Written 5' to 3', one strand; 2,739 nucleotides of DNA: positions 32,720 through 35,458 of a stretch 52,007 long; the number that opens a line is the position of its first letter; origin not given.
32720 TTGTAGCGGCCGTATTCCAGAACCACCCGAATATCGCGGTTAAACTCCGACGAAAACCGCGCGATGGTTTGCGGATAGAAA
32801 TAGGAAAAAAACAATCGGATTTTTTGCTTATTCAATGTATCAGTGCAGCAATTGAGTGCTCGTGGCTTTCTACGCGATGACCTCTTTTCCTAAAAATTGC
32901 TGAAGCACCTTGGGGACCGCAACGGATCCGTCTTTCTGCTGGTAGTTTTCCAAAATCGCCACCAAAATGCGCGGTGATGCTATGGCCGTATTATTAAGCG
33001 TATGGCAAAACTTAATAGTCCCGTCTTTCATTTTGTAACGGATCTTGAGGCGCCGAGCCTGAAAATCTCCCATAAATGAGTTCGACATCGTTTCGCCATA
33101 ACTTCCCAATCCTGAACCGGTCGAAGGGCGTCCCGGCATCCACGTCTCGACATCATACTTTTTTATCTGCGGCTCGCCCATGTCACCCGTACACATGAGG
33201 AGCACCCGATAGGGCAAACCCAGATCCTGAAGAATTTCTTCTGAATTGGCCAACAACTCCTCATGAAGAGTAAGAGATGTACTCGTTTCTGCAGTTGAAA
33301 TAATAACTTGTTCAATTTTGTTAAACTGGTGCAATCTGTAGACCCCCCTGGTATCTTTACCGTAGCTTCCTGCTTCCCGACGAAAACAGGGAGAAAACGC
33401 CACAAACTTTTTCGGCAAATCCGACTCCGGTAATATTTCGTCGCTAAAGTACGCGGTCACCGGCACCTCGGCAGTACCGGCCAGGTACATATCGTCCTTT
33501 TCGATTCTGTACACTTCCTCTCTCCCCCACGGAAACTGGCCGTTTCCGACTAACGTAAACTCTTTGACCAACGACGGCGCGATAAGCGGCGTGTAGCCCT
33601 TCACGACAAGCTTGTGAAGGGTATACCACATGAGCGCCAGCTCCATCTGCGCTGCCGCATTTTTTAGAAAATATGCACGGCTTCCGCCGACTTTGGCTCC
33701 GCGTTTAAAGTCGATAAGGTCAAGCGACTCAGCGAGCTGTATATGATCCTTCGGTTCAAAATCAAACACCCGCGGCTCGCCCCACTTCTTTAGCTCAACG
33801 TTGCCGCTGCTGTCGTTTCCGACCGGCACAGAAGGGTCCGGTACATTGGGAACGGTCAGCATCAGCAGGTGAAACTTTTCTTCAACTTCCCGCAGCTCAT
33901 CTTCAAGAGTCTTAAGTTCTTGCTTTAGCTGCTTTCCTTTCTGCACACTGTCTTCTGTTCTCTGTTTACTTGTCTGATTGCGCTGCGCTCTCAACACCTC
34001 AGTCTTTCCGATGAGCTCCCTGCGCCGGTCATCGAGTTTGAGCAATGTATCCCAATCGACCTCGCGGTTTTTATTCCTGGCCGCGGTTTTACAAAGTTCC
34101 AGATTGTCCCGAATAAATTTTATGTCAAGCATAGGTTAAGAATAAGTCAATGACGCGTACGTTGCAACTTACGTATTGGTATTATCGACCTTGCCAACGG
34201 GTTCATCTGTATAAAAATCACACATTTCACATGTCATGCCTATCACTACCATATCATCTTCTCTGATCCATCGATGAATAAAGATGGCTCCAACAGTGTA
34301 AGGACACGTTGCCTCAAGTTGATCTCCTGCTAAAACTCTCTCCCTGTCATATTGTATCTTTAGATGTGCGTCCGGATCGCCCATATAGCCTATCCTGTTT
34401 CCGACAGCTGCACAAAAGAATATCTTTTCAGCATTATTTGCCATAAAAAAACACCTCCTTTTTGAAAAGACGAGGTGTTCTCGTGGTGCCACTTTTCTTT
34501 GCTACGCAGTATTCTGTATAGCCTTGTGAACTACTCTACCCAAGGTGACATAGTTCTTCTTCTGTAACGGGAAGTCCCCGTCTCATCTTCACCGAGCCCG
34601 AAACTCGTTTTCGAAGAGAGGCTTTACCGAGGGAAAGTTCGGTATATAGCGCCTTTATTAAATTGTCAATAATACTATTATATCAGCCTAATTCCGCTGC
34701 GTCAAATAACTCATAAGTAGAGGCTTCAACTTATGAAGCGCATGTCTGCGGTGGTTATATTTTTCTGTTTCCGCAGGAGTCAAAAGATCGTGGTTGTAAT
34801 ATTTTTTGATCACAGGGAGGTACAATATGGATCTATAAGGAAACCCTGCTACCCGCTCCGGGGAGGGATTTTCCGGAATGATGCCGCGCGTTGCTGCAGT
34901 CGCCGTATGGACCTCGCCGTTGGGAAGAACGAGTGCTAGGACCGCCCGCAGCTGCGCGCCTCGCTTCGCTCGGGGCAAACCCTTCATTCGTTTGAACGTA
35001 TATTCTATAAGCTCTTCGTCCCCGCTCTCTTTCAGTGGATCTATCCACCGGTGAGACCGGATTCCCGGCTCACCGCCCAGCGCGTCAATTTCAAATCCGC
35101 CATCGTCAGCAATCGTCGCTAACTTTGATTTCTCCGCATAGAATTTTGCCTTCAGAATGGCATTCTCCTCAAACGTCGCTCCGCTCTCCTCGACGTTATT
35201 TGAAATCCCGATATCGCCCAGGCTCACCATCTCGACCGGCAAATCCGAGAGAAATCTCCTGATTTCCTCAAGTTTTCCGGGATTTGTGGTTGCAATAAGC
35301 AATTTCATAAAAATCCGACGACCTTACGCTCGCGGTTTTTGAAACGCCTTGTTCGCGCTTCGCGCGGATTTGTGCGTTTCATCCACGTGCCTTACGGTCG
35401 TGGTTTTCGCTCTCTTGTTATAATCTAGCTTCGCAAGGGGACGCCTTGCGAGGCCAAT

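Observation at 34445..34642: T-box riboswitch whose terminator also sequesters the Shine-Dalgarno, upstream of a small ORF plus serS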

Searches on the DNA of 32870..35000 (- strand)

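Call 5: search_rna_families(source=window, start=34000, end=35000, threshold=evalue, max_evalue=10, show_alignments=5)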
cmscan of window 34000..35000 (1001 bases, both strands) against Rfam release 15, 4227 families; matches with E-value up to 10: 4.
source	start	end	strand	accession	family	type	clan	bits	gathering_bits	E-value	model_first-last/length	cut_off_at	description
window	34463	34658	-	RF00230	T-box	Cis-reg; leader;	-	43.1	93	5.3e-08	1-219/219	no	T-box leader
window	34443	34549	-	RF00515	PyrR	Cis-reg;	-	18.4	54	9.4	1-115/115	no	PyrR binding site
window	34558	34580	-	RF01111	SBWMV2_UPD-PKk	Cis-reg;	-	16.9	35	3.2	1-21/21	no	Pseudoknot of upstream pseudoknot domain (UPD) of the 3'UTR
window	34647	34694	-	RF00459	MPMV_package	Cis-reg;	-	14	54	1.9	159-206/279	no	Mason-Pfizer monkey virus packaging signal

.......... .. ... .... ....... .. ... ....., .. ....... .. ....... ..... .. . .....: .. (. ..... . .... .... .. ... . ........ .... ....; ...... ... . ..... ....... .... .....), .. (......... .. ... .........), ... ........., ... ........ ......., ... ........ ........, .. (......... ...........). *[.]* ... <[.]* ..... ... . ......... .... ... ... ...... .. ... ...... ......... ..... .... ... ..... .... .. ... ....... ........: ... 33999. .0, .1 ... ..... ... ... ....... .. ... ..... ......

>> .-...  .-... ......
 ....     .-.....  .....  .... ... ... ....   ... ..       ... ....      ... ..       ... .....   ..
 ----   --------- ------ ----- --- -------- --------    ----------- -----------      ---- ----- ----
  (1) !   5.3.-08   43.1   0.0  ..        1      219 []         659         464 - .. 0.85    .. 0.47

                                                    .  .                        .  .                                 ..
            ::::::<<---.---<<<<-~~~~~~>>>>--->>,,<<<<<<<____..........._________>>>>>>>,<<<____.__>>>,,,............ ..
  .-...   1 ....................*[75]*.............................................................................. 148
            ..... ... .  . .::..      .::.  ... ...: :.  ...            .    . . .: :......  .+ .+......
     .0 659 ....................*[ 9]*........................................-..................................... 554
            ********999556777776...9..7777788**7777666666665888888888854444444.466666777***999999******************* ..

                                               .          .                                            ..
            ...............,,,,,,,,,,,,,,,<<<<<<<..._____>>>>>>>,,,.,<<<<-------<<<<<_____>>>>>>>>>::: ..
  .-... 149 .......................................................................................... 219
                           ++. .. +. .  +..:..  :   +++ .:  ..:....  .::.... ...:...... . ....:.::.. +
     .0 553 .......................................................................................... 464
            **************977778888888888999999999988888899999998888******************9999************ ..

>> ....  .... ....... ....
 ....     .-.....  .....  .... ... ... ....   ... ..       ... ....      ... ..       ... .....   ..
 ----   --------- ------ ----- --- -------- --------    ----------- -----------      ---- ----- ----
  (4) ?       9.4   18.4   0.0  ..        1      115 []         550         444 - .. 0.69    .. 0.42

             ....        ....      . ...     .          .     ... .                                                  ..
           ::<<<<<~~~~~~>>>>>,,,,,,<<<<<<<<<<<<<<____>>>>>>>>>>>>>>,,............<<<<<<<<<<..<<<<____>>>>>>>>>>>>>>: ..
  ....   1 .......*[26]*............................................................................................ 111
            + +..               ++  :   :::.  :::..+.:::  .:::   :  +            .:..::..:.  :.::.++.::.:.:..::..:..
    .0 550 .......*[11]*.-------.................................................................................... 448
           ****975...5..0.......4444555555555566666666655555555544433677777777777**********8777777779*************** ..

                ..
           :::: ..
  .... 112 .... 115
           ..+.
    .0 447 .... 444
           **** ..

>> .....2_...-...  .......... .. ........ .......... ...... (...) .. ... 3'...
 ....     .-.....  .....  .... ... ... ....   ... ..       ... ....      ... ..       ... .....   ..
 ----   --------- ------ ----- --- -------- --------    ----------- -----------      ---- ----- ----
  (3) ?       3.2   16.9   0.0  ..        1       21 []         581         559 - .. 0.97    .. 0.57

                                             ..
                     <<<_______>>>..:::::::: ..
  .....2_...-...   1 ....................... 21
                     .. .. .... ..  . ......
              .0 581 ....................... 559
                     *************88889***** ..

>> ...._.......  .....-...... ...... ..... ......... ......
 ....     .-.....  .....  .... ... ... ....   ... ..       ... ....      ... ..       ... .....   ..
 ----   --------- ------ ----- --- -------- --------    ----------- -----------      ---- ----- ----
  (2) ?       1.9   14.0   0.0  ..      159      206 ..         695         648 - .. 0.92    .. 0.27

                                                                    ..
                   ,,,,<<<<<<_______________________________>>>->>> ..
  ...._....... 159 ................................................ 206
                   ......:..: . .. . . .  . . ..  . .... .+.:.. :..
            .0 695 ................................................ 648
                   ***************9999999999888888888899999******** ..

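Call 13: search_rna_families(sources=[L001, L002, L003, L004, L005, L006, L007, L008, L013], threshold=evalue, max_evalue=0.1, show_alignments=8)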
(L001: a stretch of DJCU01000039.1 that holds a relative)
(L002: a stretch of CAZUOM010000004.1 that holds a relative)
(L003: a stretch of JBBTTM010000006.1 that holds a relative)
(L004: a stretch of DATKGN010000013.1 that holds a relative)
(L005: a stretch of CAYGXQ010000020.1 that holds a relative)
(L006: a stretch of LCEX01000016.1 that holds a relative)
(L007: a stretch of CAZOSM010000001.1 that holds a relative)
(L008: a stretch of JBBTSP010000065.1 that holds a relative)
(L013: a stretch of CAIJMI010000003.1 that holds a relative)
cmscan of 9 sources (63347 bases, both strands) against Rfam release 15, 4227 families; matches with E-value up to 0.1: 2.
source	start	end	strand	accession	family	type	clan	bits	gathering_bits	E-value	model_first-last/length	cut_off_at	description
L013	214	287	-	RF00005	tRNA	Gene; tRNA;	CL00001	59.4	29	2.5e-10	1-71/71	no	tRNA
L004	2895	3014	+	RF02748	FtrB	Gene; sRNA;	-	39.6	66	0.0062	1-115/115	no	Francisella sRNA B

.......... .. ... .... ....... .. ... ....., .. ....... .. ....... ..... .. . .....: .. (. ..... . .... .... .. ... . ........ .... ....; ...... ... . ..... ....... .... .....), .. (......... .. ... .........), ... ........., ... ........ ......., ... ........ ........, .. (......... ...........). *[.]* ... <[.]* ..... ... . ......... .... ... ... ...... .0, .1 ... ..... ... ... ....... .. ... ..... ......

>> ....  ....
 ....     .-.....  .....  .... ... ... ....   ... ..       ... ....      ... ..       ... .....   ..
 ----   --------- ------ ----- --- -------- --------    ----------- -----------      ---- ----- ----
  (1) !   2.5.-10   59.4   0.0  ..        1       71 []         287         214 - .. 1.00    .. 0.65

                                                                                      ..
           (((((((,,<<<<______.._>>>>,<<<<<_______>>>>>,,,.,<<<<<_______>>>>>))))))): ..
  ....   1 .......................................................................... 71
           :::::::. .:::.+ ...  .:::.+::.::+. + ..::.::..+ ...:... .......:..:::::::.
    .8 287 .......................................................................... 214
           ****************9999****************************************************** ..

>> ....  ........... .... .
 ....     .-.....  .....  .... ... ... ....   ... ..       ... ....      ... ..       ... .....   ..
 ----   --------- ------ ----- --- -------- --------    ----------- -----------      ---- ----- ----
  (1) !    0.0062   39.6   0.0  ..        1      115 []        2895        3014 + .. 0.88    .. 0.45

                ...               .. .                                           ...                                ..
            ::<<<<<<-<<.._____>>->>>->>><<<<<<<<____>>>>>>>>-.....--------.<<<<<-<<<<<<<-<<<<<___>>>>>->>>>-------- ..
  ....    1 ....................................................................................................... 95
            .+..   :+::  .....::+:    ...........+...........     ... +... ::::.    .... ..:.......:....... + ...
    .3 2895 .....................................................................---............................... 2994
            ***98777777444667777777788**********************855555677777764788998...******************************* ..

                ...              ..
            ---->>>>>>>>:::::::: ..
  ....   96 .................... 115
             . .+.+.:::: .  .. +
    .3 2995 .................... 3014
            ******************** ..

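Call 69: search_rna_families(sources=[L082, L086, L110, L096, L111, L112, L113, L114, L087, L105], threshold=evalue, max_evalue=1, show_alignments=0)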
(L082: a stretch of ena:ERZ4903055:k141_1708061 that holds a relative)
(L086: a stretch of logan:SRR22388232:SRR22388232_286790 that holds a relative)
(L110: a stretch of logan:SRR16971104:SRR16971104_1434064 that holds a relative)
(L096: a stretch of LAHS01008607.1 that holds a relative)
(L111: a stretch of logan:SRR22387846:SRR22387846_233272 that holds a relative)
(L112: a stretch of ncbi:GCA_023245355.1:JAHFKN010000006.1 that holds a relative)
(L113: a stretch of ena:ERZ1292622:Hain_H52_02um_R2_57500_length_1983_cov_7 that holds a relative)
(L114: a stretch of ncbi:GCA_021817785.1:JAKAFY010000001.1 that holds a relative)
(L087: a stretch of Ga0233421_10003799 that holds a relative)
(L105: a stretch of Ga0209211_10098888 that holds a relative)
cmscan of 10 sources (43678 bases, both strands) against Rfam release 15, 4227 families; matches with E-value up to 1: 11.
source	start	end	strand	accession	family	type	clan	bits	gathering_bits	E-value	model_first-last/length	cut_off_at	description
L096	2204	2386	+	RF00230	T-box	Cis-reg; leader;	-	80.9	93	4.2e-16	1-219/219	no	T-box leader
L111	749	944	+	RF00230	T-box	Cis-reg; leader;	-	60.9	93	6.3e-11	1-219/219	no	T-box leader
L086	1020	1214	+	RF00230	T-box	Cis-reg; leader;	-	59.4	93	1.5e-10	1-219/219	no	T-box leader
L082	1622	1816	+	RF00230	T-box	Cis-reg; leader;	-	59.1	93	1.8e-10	1-219/219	no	T-box leader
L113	237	434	+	RF00230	T-box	Cis-reg; leader;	-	58.6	93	2.3e-10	1-219/219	no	T-box leader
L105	845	1049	-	RF00230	T-box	Cis-reg; leader;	-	56.5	93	8.4e-10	1-219/219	no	T-box leader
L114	1281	1477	+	RF00230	T-box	Cis-reg; leader;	-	54.8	93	2.2e-09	1-219/219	no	T-box leader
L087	4115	4310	-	RF00230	T-box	Cis-reg; leader;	-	52.1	93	1.1e-08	1-219/219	no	T-box leader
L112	1282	1479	+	RF00230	T-box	Cis-reg; leader;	-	47.8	93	1.5e-07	1-219/219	no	T-box leader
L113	68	129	+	RF04087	MIR5565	Gene; miRNA;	-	27.5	80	0.06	1-109/109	no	MIR5565 microRNA precursor family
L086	2305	2341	+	RF00230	T-box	Cis-reg; leader;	-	26.9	93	0.035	183-216/219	no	T-box leader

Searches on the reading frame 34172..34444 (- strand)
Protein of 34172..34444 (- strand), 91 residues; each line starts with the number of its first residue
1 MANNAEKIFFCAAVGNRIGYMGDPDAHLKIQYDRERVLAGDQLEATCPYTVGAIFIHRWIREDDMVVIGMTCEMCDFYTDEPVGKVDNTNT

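Call 7: search_protein_families(library=pfam, proteins=[window:34172-34444:-], max_evalue=0.01)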
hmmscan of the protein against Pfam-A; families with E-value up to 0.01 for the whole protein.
seq(91 aa): 0 families

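Call 10: find_homologous_proteins(query=window:34172-34444:-, max_evalue=0.001)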
Query seq(91 aa) (91 aa): 1 proteins with E <= 0.001 among 1 candidates.
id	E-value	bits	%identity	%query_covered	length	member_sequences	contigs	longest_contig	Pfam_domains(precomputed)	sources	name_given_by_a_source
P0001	1.2e-57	210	100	100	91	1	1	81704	-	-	-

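Call 16: search_protein_representatives(protein=window:34172-34444:-)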
Query: 91 residues. Proteins with E-value up to 0.001 (for the whole library): 7; up to 1e-10: 2; up to 1e-30: 1. The best 7 are listed.
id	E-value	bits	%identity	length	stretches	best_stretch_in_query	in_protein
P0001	3.9e-58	209.6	100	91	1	1-91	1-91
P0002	2.3e-11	59.9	27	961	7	17-65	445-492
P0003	5.4e-06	42.7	35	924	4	35-60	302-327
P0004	1.0e-05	41.8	42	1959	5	32-56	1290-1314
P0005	1.7e-05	41.1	41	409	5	11-46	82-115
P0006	2.4e-04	37.4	42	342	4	45-81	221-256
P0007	3.5e-04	36.9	41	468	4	16-60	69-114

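Call 17: search_protein_families(library=pfam, proteins=[P0002, P0003, P0005, P0006, P0007], max_evalue=0.01)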
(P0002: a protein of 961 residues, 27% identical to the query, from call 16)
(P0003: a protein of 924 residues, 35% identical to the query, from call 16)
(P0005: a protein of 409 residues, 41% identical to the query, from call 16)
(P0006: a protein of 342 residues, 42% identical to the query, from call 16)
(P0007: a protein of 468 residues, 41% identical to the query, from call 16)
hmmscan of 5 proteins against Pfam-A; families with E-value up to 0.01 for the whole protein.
P0002 (961 aa): 13 families
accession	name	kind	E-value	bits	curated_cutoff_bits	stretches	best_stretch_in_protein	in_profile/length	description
PF13895.12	Ig_2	-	1.6e-98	323.5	27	9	108-193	1-79/79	Immunoglobulin domain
PF13927.12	Ig_3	-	7.3e-75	247.9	30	9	108-173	1-75/78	Immunoglobulin domain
PF07679.22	I-set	-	2.6e-38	130.4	23.7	7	122-178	15-79/90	Immunoglobulin I-set domain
PF00047.31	ig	-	1.1e-37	128.7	21.8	7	119-182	5-78/81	Immunoglobulin domain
PF16680.11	Ig_4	-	3.7e-23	82.3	30.1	0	123-182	2-57/71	T-cell surface glycoprotein CD3 delta chain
PF16681.11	Ig_5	-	1.3e-21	77.2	27.3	0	123-182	8-66/82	Ig-like domain on T-cell surface glycoprotein CD3 epsilon chain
PF07686.23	V-set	-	1.1e-15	58.2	26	0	235-266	6-39/109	Immunoglobulin V-set domain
PF21565.2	Tsi1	-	1.4e-07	31.8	27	0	664-689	43-69/146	Immune protein Tsi1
PF14059.11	DUF4251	-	3e-05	24.6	27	0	437-463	98-124/133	Domain of unknown function (DUF4251)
PF21394.3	Beta-ketacyl_N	-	0.00031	20.9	26.9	0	425-458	117-150/170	Beta-ketoacyl synthase-like, N-terminal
PF07463.16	NUMOD4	-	0.0022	18.6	23.4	0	498-506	9-17/49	NUMOD4 motif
PF15419.11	LNP1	-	0.007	17.4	27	0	499-568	85-151/167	Leukemia NUP98 fusion partner 1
PF17481.7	Phage_sheath_domII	-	0.0082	17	31.4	0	276-335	13-58/98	Phage tail sheath protein beta-sandwich domain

P0003 (924 aa): 8 families
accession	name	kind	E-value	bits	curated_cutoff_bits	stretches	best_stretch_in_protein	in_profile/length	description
PF24936.1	DUF7753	-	3.6e-14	52.8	27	0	763-796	28-61/63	Domain of unknown function (DUF7753)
PF18162.6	Arc_C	-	6.5e-12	45.6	31.9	0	517-556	14-50/83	Arc C-lobe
PF22341.1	GSPE_N1E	-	7.1e-12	45.7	27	0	271-298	24-51/64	GSPII protein E, N1E domain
PF02966.22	DIM1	-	1.7e-08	34.8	27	0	23-73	5-50/133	Mitosis protein DIM1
PF21213.3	PriA-like_WH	-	1.3e-06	28.7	27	0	560-582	20-42/63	Primosomal protein N'-like, winged helix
PF02152.23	FolB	-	1.1e-05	26.3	31.8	0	604-651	16-63/113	Dihydroneopterin aldolase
PF02485.27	Branch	-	4.9e-05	23.4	23.4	0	760-824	175-235/250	Core-2/I-Branching enzyme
PF15083.11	Colipase-like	-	5e-05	23.8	27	0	239-277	29-65/89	Colipase-like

P0005 (409 aa): 4 families
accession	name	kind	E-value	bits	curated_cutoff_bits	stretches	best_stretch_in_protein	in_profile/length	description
PF16473.11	Rv2179c-like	-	9e-07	29.2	27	0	54-73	9-28/177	3'-5' exoribonuclease Rv2179c-like domain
PF22325.2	CR4_N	-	0.00026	21.5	27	0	299-320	41-62/80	Interferon-gamma receptor, N-terminal domain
PF04865.19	Baseplate_J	-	0.00035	20.4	21.1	0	173-195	7-29/255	Baseplate J-like protein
PF08448.16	PAS_4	-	0.00089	19.9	23.1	0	268-298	44-74/110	PAS fold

P0006 (342 aa): 6 families
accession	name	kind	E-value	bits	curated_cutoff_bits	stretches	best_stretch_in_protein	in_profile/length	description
PF18307.6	Tfb2_C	-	3.3e-10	40.6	23.2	0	220-254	33-67/68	Transcription factor Tfb2 (p52) C-terminal domain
PF14599.11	zinc_ribbon_6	-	1.5e-05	25.3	27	0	232-255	35-58/59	Zinc-ribbon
PF06686.16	SpoIIIAC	-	5.8e-05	23.6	24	0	42-60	8-26/56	Stage III sporulation protein AC/AD protein family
PF00653.27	BIR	-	0.002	19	22.9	0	185-211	37-63/70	Inhibitor of Apoptosis domain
PF02132.21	RecR_ZnF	-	0.0063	16.7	22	0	66-76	3-13/21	RecR, Cys4-zinc finger domain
PF03990.20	DUF348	-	0.0065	16.6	24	0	39-51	11-23/41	G5-linked-Ubiquitin-like domain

P0007 (468 aa): 4 families
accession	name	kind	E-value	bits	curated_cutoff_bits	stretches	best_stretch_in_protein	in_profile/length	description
PF02341.20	RbcX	-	4.6e-07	30.5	27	0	374-404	28-58/111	RbcX protein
PF19185.5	DUF5867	-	4.6e-06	26.5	25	0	43-84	219-261/274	Family of unknown function (DUF5867)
PF08410.15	DUF1737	-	3e-05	24.2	24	0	36-54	27-45/53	Domain of unknown function (DUF1737)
PF14934.11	TMEM254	-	0.0051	17.5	23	0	304-358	11-65/91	Transmembrane protein 254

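Call 23: find_encoding_contigs(protein=window:34172-34444:-, flank=10000, max_places=6)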
Protein seq(91 aa) (91 aa): 1 contig read that carries it; 1 place shown.
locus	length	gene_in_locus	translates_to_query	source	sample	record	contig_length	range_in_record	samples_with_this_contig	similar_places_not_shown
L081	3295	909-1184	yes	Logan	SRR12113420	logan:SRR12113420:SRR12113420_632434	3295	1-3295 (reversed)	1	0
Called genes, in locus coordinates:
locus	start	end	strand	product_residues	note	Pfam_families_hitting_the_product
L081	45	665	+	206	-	PF01725:Ham1p_like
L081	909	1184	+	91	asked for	-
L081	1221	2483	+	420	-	PF02403:Seryl_tRNA_N, PF00587:tRNA-synt_2b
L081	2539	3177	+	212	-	PF01564:Spermine_synth, PF08241:Methyltransf_11 (weak), PF08242:Methyltransf_12, PF13649:Methyltransf_25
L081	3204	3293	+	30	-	?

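Call 28: predict_structure(protein=window:34172-34444:-)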
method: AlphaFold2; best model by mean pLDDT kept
length: 91 residues; sequences in the alignment: 1
mean_pLDDT: 50.1   pTM: 0.34
mean pLDDT of the five models: 50.1, 44.9, 43.5, 41.6, 36.3
residues with pLDDT >= 90: 0; 70-90: 2; 50-70: 49; < 50: 40
segments of 3 or more residues with pLDDT < 50: 1-27, 50-52, 87-91
pLDDT, mean of each block of 10 residues (from residue 1): 41 33 45 61 51 57 63 52 49 44
secondary structure, 60 per line:
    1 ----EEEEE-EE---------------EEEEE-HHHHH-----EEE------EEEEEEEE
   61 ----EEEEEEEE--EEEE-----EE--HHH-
elements in order: E5-9 E28-32 H34-38 E44-46 E53-60 E65-72 E75-78

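Call 67: search_protein_families(library=ncbifam, proteins=[window:34172-34444:-], max_evalue=0.01)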
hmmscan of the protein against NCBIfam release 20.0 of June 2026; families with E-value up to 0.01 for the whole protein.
seq(91 aa): 0 families

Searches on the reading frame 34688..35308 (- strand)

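Call 7: search_protein_families(library=pfam, proteins=[window:34688-35308:-], max_evalue=0.01)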
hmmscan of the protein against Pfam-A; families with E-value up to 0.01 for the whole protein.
window:34688-35308:- (206 aa): 1 family
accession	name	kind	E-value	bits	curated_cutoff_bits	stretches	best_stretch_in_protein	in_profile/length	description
PF01725.21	Ham1p_like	-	3.7e-39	135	22.5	1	3-195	1-184/186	Ham1 family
